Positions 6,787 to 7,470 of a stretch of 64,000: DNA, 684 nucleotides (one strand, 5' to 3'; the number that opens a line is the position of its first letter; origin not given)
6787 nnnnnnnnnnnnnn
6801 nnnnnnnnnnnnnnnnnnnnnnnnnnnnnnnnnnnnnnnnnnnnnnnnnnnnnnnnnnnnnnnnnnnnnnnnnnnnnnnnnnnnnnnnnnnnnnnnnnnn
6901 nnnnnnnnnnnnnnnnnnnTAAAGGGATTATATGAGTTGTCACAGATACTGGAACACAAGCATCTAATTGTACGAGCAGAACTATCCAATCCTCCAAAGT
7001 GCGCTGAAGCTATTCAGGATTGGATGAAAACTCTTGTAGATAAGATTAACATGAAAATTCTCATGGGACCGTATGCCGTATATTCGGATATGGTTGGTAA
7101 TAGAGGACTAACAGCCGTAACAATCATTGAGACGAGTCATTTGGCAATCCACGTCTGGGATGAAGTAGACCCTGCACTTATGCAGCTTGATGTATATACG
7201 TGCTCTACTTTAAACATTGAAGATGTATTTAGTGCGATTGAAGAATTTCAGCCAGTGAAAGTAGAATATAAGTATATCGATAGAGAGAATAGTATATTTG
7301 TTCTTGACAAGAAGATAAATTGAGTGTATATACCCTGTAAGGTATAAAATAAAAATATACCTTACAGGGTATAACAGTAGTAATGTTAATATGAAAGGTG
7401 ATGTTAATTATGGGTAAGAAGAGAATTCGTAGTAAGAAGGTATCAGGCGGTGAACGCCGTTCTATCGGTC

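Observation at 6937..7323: Pyruvoyl AdoMetDC-family decarboxylase with T-S instead of E-S at the self-cleavage site and a TTG start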

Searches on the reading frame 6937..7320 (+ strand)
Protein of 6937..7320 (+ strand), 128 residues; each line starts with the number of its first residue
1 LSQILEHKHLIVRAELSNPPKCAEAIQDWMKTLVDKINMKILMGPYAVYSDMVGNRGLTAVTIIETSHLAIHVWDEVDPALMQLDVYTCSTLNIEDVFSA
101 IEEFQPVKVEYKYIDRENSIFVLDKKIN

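Call 3: search_protein_families(library=pfam, proteins=[window:6937-7320:+], max_evalue=1)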
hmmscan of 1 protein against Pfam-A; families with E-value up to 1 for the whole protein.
window:6937-7320:+ (128 aa): 1 family
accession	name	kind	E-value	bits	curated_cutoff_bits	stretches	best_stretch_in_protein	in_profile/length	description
PF02675.21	AdoMet_dc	-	7.7e-15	55.6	25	1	23-116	17-106/107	S-adenosylmethionine decarboxylase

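Call 4: search_protein_families(library=ncbifam, proteins=[window:6937-7320:+], max_evalue=1)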
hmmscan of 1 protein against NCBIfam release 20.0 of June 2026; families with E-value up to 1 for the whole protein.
window:6937-7320:+ (128 aa): 1 family
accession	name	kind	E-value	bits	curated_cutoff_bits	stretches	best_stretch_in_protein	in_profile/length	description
TIGR03330.1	SAM_DCase_Bsu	equivalog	1.3e-12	48.1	75.65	1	21-116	20-111/112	adenosylmethionine decarboxylase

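Call 5: search_protein_families(library=phrogs, proteins=[window:6937-7320:+], max_evalue=0.01)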
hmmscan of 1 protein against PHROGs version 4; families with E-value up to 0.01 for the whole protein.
window:6937-7320:+ (128 aa): 1 family
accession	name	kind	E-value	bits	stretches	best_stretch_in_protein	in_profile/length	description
phrog_3125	-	other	2.3e-14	54.5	1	6-118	23-133/148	S-adenosylmethionine decarboxylase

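Call 7: search_dna_similar(query=window:6937-7320:+, collection=phages, mode=protein, max_rows=40)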
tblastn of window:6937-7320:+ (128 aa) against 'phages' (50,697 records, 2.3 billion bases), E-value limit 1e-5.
Records with a match: 12; places in all: 12; records where one place covers at least 80% of the query: 12.
Best place of each record, by identity: <60% 12.
By first word of the organism name: Pelagibacter 11; uncultured 1.
By host as written in the record: Candidatus Pelagibacter sp. HTCC7211 6; Candidatus Pelagibacter ubique HTCC1062 3; Candidatus Pelagibacter sp. FZCC0015 1; Candidatus Pelagibacter sp.FZCC0233 1; - 1.
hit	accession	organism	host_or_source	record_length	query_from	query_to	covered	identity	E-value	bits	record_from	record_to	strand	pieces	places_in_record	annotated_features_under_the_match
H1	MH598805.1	Pelagibacter phage HTVC109P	Candidatus Pelagibacter sp. HTCC7211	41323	4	128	98%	54.4%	6e-42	152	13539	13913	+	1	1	S-adenosylmethionine decarboxylase | hypothetical protein | ribonucleotide-diphosphate reductase subunit alpha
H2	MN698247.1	Pelagibacter phage HTVC115P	Candidatus Pelagibacter sp. HTCC7211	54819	4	120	91%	57.3%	3e-41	150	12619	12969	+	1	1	S-adenosylmethionine decarboxylase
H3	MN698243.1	Pelagibacter phage HTVC104P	Candidatus Pelagibacter sp. HTCC7211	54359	5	120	91%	56.0%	4e-40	146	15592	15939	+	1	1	S-adenosylmethionine decarboxylase | hypothetical protein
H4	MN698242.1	Pelagibacter phage HTVC103P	Candidatus Pelagibacter sp. HTCC7211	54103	5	120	91%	56.0%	1e-39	145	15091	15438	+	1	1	S-adenosylmethionine decarboxylase | hypothetical protein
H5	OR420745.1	Pelagibacter phage HTVC048P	Candidatus Pelagibacter ubique HTCC1062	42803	4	125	95%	50.0%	2e-34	130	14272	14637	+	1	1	S-adenosylmethionine decarboxylase proenzyme | hypothetical protein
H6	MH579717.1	Pelagibacter phage HTVC021P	Candidatus Pelagibacter ubique HTCC1062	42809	4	125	95%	50.0%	2e-34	130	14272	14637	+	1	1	S-adenosylmethionine decarboxylase proenzyme | hypothetical protein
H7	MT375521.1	Pelagibacter phage Eistla EXVC025P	Candidatus Pelagibacter ubique HTCC1062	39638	3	123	95%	50.4%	3e-36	135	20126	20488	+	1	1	S-adenosylmethionine decarboxylase | exonuclease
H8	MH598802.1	Pelagibacter phage HTVC201P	Candidatus Pelagibacter sp. FZCC0015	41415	3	118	91%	50.9%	4e-33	126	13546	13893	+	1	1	S-adenosylmethionine decarboxylase | hypothetical protein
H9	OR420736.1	Pelagibacter phage HTVC304P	Candidatus Pelagibacter sp.FZCC0233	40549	3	118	91%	50.0%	1e-32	125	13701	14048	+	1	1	S-adenosylmethionine decarboxylase | hypothetical protein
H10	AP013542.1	uncultured phage_MedDCM-OCT-S35-C6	metagenomic fosmid library constructed ...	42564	4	117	89%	50.0%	1e-33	128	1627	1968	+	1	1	S-adenosylmethionine decarboxylase proenzyme (TIGR03330) | hypothetical protein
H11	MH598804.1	Pelagibacter phage HTVC105P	Candidatus Pelagibacter sp. HTCC7211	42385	4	120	91%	47.9%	2e-26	107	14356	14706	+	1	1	S-adenosylmethionine decarboxylase | hypothetical protein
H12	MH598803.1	Pelagibacter phage HTVC121P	Candidatus Pelagibacter sp. HTCC7211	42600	4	120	91%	47.0%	3e-25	104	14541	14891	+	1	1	S-adenosylmethionine decarboxylase | hypothetical protein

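Call 8: find_homologous_proteins(query=window:6937-7320:+)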
Query window:6937-7320:+ (128 aa): 1421 proteins with E <= 0.001 among 1422 candidates; the best 120 are listed.
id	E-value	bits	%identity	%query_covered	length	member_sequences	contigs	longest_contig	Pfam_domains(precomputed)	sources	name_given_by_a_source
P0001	6.0e-79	280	100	100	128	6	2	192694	PF02675.22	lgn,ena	-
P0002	9.5e-72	257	88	100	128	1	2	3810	PF02675.22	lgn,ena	-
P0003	1.3e-71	256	89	100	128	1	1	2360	PF02675.22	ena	-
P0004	2.6e-71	255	88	100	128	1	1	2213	PF02675.22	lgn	-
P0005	3.5e-71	255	88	100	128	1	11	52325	PF02675.22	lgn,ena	-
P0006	9.4e-71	253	87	100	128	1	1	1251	PF02675.22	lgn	-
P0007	1.3e-70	253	87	100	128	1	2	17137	PF02675.22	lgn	-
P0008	1.9e-70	252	87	100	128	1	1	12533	PF02675.22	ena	-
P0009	7.3e-70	251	86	100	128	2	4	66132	PF02675.22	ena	-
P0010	1.0e-69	250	87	100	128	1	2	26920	PF02675.22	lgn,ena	-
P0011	2.5e-67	242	86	97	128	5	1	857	PF02675.22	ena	-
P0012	7.3e-67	241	86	97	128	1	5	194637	PF02675.22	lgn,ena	-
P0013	1.6e-66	240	83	98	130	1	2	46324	PF02675.22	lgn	-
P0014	2.2e-66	239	83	99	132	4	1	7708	PF02675.22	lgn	-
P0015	2.9e-66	239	83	99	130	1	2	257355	PF02675.22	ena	-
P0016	3.7e-66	239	82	98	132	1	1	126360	PF02675.22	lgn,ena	-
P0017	4.0e-66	238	83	99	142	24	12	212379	PF02675.22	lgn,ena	-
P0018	5.6e-66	238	84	98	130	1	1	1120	PF02675.22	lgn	-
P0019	6.1e-66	238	83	99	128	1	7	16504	PF02675.22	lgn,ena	-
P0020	6.5e-66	238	83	99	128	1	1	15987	PF02675.22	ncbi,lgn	-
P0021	7.2e-66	238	85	97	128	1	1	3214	PF02675.22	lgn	-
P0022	8.8e-66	237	83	99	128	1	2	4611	PF02675.22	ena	-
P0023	1.0e-65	237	82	99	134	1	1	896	PF02675.22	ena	-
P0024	1.1e-65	237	81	99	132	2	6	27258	PF02675.22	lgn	-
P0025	1.2e-65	237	82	99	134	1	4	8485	PF02675.22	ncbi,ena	-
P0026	1.3e-65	237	83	99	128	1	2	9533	PF02675.22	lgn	-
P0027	1.5e-65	237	81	99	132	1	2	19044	PF02675.22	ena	-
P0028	1.5e-65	237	82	99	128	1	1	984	PF02675.22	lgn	-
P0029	1.6e-65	236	83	98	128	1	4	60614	PF02675.22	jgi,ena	-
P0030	1.7e-65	236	82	99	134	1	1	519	PF02675.22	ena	-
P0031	1.7e-65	236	82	99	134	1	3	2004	PF02675.22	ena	-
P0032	1.8e-65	236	83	99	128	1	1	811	PF02675.22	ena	-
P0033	2.1e-65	236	85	96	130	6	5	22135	PF02675.22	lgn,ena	-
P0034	2.3e-65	236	84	96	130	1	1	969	PF02675.22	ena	-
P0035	3.0e-65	236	85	98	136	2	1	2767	PF02675.22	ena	-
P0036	3.2e-65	236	82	99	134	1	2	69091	PF02675.22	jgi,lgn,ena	jgi:S-adenosylmethionine/arginine decarboxylase-like enzyme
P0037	3.3e-65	236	81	100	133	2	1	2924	PF02675.22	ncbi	-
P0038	3.3e-65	236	82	99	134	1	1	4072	PF02675.22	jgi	jgi:S-adenosylmethionine/arginine decarboxylase-like enzyme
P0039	3.3e-65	235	82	99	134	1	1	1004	PF02675.22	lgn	-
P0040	3.4e-65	235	83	99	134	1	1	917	PF02675.22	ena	-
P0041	3.6e-65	235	82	99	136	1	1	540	PF02675.22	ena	-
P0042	4.1e-65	235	82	99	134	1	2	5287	PF02675.22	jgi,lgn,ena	jgi:S-adenosylmethionine/arginine decarboxylase-like enzyme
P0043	4.1e-65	235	80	99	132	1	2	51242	PF02675.22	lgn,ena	-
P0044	4.5e-65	235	81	99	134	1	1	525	PF02675.22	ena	-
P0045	4.5e-65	235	81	99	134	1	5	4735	PF02675.22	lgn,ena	-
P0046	4.8e-65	235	81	99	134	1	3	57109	PF02675.22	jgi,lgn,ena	jgi:S-adenosylmethionine/arginine decarboxylase-like enzyme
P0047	4.9e-65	235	81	99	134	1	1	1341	PF02675.22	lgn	-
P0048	5.0e-65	235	81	99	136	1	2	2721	PF02675.22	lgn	-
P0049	5.9e-65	235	81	98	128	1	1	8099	PF02675.22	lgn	-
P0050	6.2e-65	235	81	99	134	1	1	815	PF02675.22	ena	-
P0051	6.4e-65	235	83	99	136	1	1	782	PF02675.22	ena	-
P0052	6.4e-65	235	81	99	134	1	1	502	PF02675.22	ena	-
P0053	6.6e-65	235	81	99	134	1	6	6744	PF02675.22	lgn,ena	-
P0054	6.7e-65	235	80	99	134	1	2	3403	PF02675.22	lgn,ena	-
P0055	8.1e-65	234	83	98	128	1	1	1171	PF02675.22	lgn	-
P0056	8.2e-65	234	83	96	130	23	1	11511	PF02675.22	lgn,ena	-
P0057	8.3e-65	234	81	99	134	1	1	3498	PF02675.22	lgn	-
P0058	8.4e-65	234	81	99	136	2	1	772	PF02675.22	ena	-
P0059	8.4e-65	234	82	98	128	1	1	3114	PF02675.22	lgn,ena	-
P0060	8.5e-65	234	81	99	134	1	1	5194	PF02675.22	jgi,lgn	jgi:S-adenosylmethionine/arginine decarboxylase-like enzyme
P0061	8.6e-65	234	81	99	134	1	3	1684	PF02675.22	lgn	-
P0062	8.6e-65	234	80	99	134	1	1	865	PF02675.22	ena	-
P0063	8.6e-65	234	81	99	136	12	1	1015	PF02675.22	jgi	jgi:S-adenosylmethionine/arginine decarboxylase-like enzyme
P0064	9.2e-65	234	80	99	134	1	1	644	PF02675.22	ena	-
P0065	9.2e-65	234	81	99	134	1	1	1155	PF02675.22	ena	-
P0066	9.8e-65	234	83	99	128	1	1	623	PF02675.22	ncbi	-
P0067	1.0e-64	234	80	99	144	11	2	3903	PF02675.22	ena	-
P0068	1.1e-64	234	83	99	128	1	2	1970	PF02675.22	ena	-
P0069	1.1e-64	234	80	99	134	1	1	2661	PF02675.22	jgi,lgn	jgi:S-adenosylmethionine/arginine decarboxylase-like enzyme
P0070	1.1e-64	234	81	99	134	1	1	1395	PF02675.22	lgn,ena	-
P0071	1.1e-64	234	81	98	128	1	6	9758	PF02675.22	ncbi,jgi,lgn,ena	-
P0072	1.2e-64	234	82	98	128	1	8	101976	PF02675.22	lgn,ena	-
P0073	1.2e-64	234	81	99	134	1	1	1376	PF02675.22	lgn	-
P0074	1.2e-64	234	82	98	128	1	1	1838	PF02675.22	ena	-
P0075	1.2e-64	234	79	98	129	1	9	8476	PF02675.22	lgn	-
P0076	1.3e-64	234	81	98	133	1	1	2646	PF02675.22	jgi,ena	-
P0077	1.4e-64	233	83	97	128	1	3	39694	PF02675.22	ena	-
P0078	1.4e-64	233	80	99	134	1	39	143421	PF02675.22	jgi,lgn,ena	-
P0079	1.6e-64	233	81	99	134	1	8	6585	PF02675.22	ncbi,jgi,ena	jgi:S-adenosylmethionine/arginine decarboxylase-like enzyme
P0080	1.6e-64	233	81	99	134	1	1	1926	PF02675.22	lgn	-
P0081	1.6e-64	233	81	99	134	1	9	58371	PF02675.22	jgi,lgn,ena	jgi:S-adenosylmethionine/arginine decarboxylase-like enzyme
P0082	1.8e-64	233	81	99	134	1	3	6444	PF02675.22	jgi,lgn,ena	jgi:S-adenosylmethionine/arginine decarboxylase-like enzyme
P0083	1.8e-64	233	80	99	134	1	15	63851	PF02675.22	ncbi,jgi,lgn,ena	jgi:S-adenosylmethionine/arginine decarboxylase-like enzyme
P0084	1.9e-64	233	80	99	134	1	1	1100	PF02675.22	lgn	-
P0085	2.0e-64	233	82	98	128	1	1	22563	PF02675.22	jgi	jgi:S-adenosylmethionine/arginine decarboxylase-like enzyme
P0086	2.1e-64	233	81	99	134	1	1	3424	PF02675.22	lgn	-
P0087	2.2e-64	233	80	99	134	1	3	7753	PF02675.22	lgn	-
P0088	2.3e-64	233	80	99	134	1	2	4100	PF02675.22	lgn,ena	-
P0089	2.3e-64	233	80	99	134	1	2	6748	PF02675.22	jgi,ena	jgi:S-adenosylmethionine/arginine decarboxylase-like enzyme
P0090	2.3e-64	233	80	99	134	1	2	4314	PF02675.22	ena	-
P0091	2.3e-64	233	80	99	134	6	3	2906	PF02675.22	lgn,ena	-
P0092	2.5e-64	233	78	99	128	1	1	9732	PF02675.22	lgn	-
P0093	2.6e-64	233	82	97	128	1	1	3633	PF02675.22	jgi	-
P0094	3.1e-64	232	80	98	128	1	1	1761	PF02675.22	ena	-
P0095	3.1e-64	232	80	99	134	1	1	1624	PF02675.22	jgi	jgi:S-adenosylmethionine/arginine decarboxylase-like enzyme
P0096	3.2e-64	232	81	99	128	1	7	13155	PF02675.22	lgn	-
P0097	3.3e-64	232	80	99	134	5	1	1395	PF02675.22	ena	-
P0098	3.7e-64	232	79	99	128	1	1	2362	PF02675.22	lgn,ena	-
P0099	3.8e-64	232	81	96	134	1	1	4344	PF02675.22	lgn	-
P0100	3.8e-64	232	80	99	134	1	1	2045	PF02675.22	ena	-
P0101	4.1e-64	232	82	98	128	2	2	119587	PF02675.22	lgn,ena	-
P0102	5.6e-64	232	80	99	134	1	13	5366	PF02675.22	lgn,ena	-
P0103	5.9e-64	231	80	99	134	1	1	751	PF02675.22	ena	-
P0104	6.0e-64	231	80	99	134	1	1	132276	PF02675.22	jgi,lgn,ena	jgi:S-adenosylmethionine/arginine decarboxylase-like enzyme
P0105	6.1e-64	231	80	99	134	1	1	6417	PF02675.22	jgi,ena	jgi:S-adenosylmethionine/arginine decarboxylase-like enzyme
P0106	6.1e-64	231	81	98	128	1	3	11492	PF02675.22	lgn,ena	-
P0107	6.1e-64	231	81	97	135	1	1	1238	PF02675.22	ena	-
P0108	6.3e-64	231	80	98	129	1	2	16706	PF02675.22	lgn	-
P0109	6.4e-64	231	80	99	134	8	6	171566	PF02675.22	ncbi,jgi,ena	jgi:S-adenosylmethionine/arginine decarboxylase-like enzyme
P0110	6.7e-64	231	83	97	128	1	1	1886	PF02675.22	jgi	jgi:S-adenosylmethionine/arginine decarboxylase-like enzyme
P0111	7.3e-64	231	80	99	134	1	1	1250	PF02675.22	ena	-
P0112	8.5e-64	231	80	99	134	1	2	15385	PF02675.22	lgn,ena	-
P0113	8.6e-64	231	79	99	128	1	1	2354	PF02675.22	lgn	-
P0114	9.0e-64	231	80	99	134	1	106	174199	PF02675.22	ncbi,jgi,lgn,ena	jgi:S-adenosylmethionine/arginine decarboxylase-like enzyme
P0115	9.5e-64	231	80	96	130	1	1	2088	PF02675.22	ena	-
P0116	1.1e-63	231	80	99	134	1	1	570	PF02675.22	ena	-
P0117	1.1e-63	231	84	95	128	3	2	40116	PF02675.22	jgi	-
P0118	1.1e-63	231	80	99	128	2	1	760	PF02675.22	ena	-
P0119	1.1e-63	231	80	99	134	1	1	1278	PF02675.22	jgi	jgi:S-adenosylmethionine/arginine decarboxylase-like enzyme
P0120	1.1e-63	231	79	100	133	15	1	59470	PF02675.22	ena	-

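Call 17: search_solved_structures(query=window:6937-7320:+, max_evalue=1, show_alignments=4)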
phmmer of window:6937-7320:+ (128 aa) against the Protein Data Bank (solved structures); distinct sequences matched with E-value up to 1: 4.
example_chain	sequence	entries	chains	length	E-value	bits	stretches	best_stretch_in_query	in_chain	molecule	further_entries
2iii_A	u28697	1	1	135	0.0025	21.2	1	55-91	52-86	S-adenosylmethionine decarboxylase proenzyme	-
1tlu_A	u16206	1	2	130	0.02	18.2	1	57-102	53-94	S-adenosylmethionine decarboxylase proenzyme, AdoMetDC, SamDC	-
1vr7_A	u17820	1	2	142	0.023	18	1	57-91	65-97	S-adenosylmethionine decarboxylase proenzyme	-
1tmi_A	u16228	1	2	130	0.054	16.8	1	57-102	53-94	S-adenosylmethionine decarboxylase proenzyme, AdoMetDC, SamDC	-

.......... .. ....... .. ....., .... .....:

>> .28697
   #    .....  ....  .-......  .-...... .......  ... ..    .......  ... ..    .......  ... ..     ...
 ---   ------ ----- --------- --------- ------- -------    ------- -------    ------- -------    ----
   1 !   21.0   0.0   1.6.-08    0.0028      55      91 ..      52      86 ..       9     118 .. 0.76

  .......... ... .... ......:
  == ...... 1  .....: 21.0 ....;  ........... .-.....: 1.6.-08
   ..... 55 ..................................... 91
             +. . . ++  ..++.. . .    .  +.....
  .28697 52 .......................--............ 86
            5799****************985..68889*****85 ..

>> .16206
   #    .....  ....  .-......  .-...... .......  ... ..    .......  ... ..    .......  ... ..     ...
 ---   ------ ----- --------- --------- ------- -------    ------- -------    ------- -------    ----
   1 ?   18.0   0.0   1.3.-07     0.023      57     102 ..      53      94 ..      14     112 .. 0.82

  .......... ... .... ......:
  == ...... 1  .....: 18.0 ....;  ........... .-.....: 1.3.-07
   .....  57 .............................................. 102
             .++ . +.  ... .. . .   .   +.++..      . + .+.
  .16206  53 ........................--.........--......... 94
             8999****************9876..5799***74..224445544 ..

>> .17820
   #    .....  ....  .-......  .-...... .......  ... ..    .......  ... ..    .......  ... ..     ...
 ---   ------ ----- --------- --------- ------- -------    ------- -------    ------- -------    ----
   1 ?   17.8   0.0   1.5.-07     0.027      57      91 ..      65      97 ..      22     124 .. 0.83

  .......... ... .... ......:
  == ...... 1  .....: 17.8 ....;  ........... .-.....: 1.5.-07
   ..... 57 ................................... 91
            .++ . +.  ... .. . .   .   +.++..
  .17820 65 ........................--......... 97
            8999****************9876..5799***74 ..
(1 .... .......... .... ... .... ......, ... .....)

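Call 18: get_annotated_region(hit=H8, flank=3000)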
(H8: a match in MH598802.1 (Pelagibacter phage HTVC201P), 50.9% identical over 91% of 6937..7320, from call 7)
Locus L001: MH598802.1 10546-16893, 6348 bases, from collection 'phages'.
description: Pelagibacter phage HTVC201P, complete genome.
organism: Pelagibacter phage HTVC201P (NCBI taxid 2283024)
taxonomy: Viruses; Duplodnaviria; Heunggongvirae; Uroviricota; Caudoviricetes; Autographiviridae; Pelagivirus
host: Candidatus Pelagibacter sp. FZCC0015; source: seawater; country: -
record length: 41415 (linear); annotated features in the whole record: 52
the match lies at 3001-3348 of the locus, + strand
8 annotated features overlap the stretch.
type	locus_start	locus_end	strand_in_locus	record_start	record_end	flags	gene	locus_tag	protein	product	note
CDS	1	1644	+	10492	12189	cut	-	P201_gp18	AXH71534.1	DNA polymerase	-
CDS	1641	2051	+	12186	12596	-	-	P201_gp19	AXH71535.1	hypothetical protein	-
CDS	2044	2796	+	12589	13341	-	-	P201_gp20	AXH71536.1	exonuclease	-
CDS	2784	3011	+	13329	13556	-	-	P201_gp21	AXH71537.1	hypothetical protein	-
CDS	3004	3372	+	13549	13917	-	-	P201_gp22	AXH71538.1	S-adenosylmethionine decarboxylase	-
CDS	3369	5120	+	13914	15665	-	-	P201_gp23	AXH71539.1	ribonucleotide-diphosphate reductase subunit alpha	-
CDS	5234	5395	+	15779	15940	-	-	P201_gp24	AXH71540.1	hypothetical protein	-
CDS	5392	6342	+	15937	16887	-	-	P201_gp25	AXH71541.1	ribonucleotide-diphosphate reductase subunit beta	-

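Call 19: get_annotated_region(hit=H10, flank=1500)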
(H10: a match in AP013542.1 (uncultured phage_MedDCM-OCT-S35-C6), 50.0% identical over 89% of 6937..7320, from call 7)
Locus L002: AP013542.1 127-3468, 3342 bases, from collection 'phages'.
description: Uncultured phage_MedDCM-OCT-S35-C6 DNA, complete genome, group G8, isolate: uvMED-CGR-U-MedDCM-OCT-S35-C6.
organism: uncultured phage_MedDCM-OCT-S35-C6 (NCBI taxid 2741075)
taxonomy: Viruses; Duplodnaviria; Heunggongvirae; Uroviricota; Caudoviricetes; Autographiviridae; Pelagivirus; Pelagivirus S35C6
host: -; source: metagenomic fosmid library constructed from the 0.2-5um-size plankton collected from the deep chlorophyll ...; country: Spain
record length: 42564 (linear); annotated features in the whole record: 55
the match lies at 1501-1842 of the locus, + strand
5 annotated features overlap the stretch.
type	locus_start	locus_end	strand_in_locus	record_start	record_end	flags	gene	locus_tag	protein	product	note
CDS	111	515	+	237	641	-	-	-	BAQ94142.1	hypothetical protein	-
CDS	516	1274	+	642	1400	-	-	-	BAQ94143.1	exonuclease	-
CDS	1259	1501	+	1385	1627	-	-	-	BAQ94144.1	hypothetical protein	-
CDS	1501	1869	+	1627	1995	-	-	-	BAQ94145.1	S-adenosylmethionine decarboxylase proenzyme (TIGR03330)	-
CDS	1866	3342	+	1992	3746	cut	-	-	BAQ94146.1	ribonucleotide-diphosphate reductase subunit alpha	-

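Call 21: search_dna_similar(query=window:6937-7320:+, collection=phages, mode=protein, max_evalue=1, max_rows=60, rows=spread)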
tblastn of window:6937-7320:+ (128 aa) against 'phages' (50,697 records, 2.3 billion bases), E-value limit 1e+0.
Records with a match: 54; places in all: 55; records where one place covers at least 80% of the query: 13.
Best place of each record, by identity: <60% 54.
By first word of the organism name: Synechococcus 21; Cyanophage 15; Pelagibacter 11; Prochlorococcus 4; uncultured 1; Microcystis 1; Bacteriophage 1.
By host as written in the record: Synechococcus 8; Candidatus Pelagibacter sp. HTCC7211 6; Synechococcus sp. 4; Synechococcus sp. WH 7803 4; Synechococcus sp. WH8102 4; Candidatus Pelagibacter ubique HTCC1062 3; - 3; Parasynechococcus marenigrum WH 8102 3; and 12 more.
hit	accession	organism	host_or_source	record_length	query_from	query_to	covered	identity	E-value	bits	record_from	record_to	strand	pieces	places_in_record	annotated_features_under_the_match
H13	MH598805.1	Pelagibacter phage HTVC109P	Candidatus Pelagibacter sp. HTCC7211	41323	4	128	98%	54.4%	6e-42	152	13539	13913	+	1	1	S-adenosylmethionine decarboxylase | hypothetical protein | ribonucleotide-diphosphate reductase subunit alpha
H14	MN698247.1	Pelagibacter phage HTVC115P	Candidatus Pelagibacter sp. HTCC7211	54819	4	120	91%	57.3%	3e-41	150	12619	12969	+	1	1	S-adenosylmethionine decarboxylase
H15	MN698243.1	Pelagibacter phage HTVC104P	Candidatus Pelagibacter sp. HTCC7211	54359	5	120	91%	56.0%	4e-40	146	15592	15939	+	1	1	S-adenosylmethionine decarboxylase | hypothetical protein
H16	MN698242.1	Pelagibacter phage HTVC103P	Candidatus Pelagibacter sp. HTCC7211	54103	5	120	91%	56.0%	1e-39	145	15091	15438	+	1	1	S-adenosylmethionine decarboxylase | hypothetical protein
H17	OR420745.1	Pelagibacter phage HTVC048P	Candidatus Pelagibacter ubique HTCC1062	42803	4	125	95%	50.0%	2e-34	130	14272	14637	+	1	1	S-adenosylmethionine decarboxylase proenzyme | hypothetical protein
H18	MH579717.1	Pelagibacter phage HTVC021P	Candidatus Pelagibacter ubique HTCC1062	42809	4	125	95%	50.0%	2e-34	130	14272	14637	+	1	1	S-adenosylmethionine decarboxylase proenzyme | hypothetical protein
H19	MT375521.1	Pelagibacter phage Eistla EXVC025P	Candidatus Pelagibacter ubique HTCC1062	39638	3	123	95%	50.4%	3e-36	135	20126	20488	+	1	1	S-adenosylmethionine decarboxylase | exonuclease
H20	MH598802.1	Pelagibacter phage HTVC201P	Candidatus Pelagibacter sp. FZCC0015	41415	3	118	91%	50.9%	4e-33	126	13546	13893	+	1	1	S-adenosylmethionine decarboxylase | hypothetical protein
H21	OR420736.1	Pelagibacter phage HTVC304P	Candidatus Pelagibacter sp.FZCC0233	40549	3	118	91%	50.0%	1e-32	125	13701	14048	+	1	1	S-adenosylmethionine decarboxylase | hypothetical protein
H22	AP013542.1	uncultured phage_MedDCM-OCT-S35-C6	metagenomic fosmid library constructed ...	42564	4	117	89%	50.0%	1e-33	128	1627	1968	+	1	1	S-adenosylmethionine decarboxylase proenzyme (TIGR03330) | hypothetical protein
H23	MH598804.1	Pelagibacter phage HTVC105P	Candidatus Pelagibacter sp. HTCC7211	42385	4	120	91%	47.9%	2e-26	107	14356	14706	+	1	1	S-adenosylmethionine decarboxylase | hypothetical protein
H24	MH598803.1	Pelagibacter phage HTVC121P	Candidatus Pelagibacter sp. HTCC7211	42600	4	120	91%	47.0%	3e-25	104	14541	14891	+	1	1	S-adenosylmethionine decarboxylase | hypothetical protein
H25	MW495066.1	Microcystis phage MaAM05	Microcystis sp. SG03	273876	9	124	91%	25.0%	4e-3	41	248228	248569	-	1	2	speH_1: S-adenosylmethionine decarboxylase proenzyme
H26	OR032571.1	Synechococcus phage DSL-LC02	Synechococcus sp.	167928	24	90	52%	32.8%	2e-1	36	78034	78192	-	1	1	adenosylmethionine decarboxylase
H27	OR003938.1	Synechococcus phage DSL-LC03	Synechococcus sp.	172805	24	90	52%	32.8%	3e-1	36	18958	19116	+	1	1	adenosylmethionine decarboxylase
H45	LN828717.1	Synechococcus phage S-PM2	-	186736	56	91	28%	44.4%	5e-1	35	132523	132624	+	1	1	SpeD: SpeD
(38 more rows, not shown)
